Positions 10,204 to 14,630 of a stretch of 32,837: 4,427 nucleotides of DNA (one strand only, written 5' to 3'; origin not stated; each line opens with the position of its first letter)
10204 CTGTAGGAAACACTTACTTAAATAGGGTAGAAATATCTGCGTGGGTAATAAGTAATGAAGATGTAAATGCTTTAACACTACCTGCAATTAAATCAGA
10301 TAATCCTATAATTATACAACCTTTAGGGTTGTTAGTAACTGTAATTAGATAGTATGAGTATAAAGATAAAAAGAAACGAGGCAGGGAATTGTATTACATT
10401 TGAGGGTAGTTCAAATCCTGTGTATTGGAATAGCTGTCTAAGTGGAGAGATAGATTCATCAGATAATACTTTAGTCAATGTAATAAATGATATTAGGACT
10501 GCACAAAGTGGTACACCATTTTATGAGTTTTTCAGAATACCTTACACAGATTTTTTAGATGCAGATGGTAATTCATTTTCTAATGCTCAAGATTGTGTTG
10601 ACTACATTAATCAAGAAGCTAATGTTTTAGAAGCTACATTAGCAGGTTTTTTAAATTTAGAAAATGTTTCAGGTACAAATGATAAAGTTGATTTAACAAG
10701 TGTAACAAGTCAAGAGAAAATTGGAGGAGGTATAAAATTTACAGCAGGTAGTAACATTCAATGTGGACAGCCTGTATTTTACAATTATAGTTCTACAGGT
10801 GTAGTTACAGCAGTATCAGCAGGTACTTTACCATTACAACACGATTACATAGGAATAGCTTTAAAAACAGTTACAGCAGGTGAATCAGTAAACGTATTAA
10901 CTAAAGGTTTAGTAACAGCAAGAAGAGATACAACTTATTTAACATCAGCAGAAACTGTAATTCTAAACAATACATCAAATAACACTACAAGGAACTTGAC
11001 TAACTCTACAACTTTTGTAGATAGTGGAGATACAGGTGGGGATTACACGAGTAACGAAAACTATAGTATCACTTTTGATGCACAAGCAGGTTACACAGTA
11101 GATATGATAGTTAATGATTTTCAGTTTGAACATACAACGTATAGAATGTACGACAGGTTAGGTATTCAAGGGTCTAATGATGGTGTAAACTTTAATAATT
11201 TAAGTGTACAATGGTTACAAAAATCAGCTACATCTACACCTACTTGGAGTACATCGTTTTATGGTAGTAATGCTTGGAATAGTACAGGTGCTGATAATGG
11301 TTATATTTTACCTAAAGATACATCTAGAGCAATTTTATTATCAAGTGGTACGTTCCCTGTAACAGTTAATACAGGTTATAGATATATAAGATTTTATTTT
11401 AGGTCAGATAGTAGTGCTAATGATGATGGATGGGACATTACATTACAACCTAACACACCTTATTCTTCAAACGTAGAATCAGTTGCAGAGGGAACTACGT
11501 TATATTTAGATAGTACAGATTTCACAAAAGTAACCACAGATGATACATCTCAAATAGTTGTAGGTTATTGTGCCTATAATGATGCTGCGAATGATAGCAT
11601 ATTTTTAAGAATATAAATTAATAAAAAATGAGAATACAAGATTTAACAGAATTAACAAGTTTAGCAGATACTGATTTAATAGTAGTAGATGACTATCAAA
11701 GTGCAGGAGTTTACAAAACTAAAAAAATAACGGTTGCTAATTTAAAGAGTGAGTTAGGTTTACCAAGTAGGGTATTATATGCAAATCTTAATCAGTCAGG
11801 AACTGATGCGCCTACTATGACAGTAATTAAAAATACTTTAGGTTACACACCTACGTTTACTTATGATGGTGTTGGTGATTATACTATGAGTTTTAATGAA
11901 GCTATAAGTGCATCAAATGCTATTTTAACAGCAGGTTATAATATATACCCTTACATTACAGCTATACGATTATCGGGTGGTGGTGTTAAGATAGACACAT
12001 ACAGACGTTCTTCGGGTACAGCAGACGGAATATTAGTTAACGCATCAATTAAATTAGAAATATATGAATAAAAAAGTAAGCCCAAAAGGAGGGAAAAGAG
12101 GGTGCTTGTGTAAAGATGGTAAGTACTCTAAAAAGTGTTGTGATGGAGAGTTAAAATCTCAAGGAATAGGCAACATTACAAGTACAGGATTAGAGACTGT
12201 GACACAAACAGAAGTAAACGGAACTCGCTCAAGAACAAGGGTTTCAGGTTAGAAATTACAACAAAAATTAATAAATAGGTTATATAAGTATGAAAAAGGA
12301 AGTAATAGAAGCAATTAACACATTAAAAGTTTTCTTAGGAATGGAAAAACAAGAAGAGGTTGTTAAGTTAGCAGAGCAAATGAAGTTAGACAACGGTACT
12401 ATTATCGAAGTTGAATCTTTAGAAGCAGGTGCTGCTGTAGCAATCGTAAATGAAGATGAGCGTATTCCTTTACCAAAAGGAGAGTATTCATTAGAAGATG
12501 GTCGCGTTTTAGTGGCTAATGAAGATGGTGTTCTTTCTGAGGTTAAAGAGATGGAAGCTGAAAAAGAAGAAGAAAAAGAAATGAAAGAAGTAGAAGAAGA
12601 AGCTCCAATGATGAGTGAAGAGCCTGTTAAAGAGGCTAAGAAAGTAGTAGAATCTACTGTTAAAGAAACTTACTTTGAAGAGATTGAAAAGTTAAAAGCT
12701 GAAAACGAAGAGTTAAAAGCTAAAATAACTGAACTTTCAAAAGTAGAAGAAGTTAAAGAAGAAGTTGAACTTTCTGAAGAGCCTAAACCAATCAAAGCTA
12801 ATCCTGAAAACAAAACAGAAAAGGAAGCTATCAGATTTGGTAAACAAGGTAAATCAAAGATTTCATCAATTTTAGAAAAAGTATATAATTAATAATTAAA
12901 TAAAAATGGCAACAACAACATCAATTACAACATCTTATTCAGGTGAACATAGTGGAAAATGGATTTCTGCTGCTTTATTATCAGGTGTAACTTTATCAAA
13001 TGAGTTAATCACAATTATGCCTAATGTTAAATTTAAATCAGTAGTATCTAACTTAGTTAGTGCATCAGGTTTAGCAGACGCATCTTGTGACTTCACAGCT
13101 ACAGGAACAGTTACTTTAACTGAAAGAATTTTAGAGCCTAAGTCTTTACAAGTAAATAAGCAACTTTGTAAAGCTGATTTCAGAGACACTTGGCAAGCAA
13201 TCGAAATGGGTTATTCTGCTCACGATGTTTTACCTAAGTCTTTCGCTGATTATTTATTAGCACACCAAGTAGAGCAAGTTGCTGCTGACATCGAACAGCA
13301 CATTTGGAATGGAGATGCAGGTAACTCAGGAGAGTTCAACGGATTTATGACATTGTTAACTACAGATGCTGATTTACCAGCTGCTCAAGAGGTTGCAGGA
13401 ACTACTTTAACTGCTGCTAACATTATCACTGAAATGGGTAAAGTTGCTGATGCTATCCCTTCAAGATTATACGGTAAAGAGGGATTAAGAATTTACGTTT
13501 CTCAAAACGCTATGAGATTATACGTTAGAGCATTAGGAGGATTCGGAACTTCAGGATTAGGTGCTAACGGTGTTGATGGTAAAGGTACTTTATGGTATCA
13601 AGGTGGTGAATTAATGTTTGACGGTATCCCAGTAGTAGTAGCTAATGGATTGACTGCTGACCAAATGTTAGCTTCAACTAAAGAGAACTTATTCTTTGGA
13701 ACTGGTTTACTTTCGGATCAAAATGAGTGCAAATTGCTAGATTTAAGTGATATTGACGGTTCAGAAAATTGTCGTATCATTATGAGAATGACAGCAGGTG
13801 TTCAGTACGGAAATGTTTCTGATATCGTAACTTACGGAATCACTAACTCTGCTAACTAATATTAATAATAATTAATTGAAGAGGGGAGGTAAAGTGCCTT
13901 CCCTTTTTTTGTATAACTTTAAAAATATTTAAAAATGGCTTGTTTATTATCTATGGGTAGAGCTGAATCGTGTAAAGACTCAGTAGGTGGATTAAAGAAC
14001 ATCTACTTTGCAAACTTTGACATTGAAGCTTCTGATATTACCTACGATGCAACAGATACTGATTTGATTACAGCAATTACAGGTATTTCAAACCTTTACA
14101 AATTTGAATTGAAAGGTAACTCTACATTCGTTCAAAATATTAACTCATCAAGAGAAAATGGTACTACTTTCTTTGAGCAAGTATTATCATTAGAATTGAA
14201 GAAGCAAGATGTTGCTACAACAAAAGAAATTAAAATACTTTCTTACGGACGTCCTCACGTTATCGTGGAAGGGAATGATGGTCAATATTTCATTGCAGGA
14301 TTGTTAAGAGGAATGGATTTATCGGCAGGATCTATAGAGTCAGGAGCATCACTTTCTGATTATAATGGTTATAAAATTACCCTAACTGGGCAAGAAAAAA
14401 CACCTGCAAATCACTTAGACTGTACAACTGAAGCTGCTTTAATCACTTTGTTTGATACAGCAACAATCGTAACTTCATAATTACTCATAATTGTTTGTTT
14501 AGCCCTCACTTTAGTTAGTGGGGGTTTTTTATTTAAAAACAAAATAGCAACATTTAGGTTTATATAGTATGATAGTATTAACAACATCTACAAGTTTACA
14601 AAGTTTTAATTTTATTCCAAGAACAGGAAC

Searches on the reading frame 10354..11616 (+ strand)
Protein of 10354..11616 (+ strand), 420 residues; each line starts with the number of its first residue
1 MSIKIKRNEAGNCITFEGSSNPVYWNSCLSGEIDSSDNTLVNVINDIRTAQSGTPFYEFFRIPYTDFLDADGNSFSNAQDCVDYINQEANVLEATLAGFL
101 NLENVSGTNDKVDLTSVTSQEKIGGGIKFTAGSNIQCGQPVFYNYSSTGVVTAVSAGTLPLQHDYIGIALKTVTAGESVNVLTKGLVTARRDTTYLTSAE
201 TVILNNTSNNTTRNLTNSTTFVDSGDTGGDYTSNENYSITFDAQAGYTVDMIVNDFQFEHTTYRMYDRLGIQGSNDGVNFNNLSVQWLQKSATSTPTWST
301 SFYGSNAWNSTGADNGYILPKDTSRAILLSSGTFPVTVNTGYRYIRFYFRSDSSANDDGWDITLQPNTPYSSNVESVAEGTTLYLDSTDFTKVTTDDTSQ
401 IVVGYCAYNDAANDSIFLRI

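Call 31: search_protein_families(library=phrogs, proteins=[window:10354-11616:+], max_evalue=0.001)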
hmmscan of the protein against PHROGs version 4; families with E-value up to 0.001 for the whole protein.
window:10354-11616:+ (420 aa): 2 families
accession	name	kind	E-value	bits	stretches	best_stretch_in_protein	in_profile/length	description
phrog_34318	-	unknown function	3.1e-07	31.2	1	28-146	23-133/181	-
phrog_122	-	head and packaging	5.9e-07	30.5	0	152-217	20-85/109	head decoration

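Call 60: search_protein_families(library=ncbifam, proteins=[window:10354-11616:+], max_evalue=0.1)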
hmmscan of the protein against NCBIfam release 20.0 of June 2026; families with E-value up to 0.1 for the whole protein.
window:10354-11616:+ (420 aa): 0 families

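Call 61: search_protein_families(library=pfam, proteins=[window:10354-11616:+], max_evalue=0.01)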
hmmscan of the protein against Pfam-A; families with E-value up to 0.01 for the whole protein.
window:10354-11616:+ (420 aa): 1 family
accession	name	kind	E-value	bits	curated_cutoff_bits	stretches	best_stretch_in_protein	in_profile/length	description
PF09956.15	Phage_cement_2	-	3.3e-07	31.1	24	1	152-218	15-82/103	Phage cement protein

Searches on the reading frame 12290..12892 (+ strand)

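Call 31: search_protein_families(library=phrogs, proteins=[window:12290-12892:+], max_evalue=0.001)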
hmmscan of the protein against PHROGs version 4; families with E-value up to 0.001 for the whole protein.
window:12290-12892:+ (200 aa): 1 family
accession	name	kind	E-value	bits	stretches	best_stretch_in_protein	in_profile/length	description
phrog_24921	-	unknown function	2.1e-10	41.3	1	20-163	200-342/349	-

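Call 61: search_protein_families(library=pfam, proteins=[window:12290-12892:+], max_evalue=0.01)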
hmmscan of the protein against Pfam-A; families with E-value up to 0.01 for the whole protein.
window:12290-12892:+ (200 aa): 1 family
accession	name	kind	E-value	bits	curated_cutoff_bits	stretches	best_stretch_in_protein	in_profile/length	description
PF18455.6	GBR2_CC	-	0.0061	16.9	25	0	132-155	10-34/39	Gamma-aminobutyric acid type B receptor subunit 2 coiled-coil domain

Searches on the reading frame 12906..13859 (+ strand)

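Call 31: search_protein_families(library=phrogs, proteins=[window:12906-13859:+], max_evalue=0.001)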
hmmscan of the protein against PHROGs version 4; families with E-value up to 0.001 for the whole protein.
window:12906-13859:+ (317 aa): 2 families
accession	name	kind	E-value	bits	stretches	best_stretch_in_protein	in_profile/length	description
phrog_11320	-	unknown function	2.6e-43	149.1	1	1-310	1-304/324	-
phrog_1623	-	head and packaging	7.2e-10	39.7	1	111-267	116-263/305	virion structural protein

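Call 60: search_protein_families(library=ncbifam, proteins=[window:12906-13859:+], max_evalue=0.1)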
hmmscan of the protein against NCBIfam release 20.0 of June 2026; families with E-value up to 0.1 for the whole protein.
window:12906-13859:+ (317 aa): 0 families

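Call 61: search_protein_families(library=pfam, proteins=[window:12906-13859:+], max_evalue=0.01)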
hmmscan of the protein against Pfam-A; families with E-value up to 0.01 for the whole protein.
window:12906-13859:+ (317 aa): 0 families

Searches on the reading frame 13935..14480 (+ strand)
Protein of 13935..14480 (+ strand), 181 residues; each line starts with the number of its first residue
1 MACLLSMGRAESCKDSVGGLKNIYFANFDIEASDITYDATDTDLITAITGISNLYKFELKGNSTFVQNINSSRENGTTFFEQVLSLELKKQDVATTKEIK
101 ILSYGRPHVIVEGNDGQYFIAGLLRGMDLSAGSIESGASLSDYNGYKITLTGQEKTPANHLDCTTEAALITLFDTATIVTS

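Call 31: search_protein_families(library=phrogs, proteins=[window:13935-14480:+], max_evalue=0.001)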
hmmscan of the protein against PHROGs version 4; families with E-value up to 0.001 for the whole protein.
window:13935-14480:+ (181 aa): 1 family
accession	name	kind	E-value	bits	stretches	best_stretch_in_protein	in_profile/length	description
phrog_19091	-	unknown function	1.4e-37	130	1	1-179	1-178/181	-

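Call 61: search_protein_families(library=pfam, proteins=[window:13935-14480:+], max_evalue=0.01)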
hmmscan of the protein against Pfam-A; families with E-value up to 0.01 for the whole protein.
window:13935-14480:+ (181 aa): 0 families
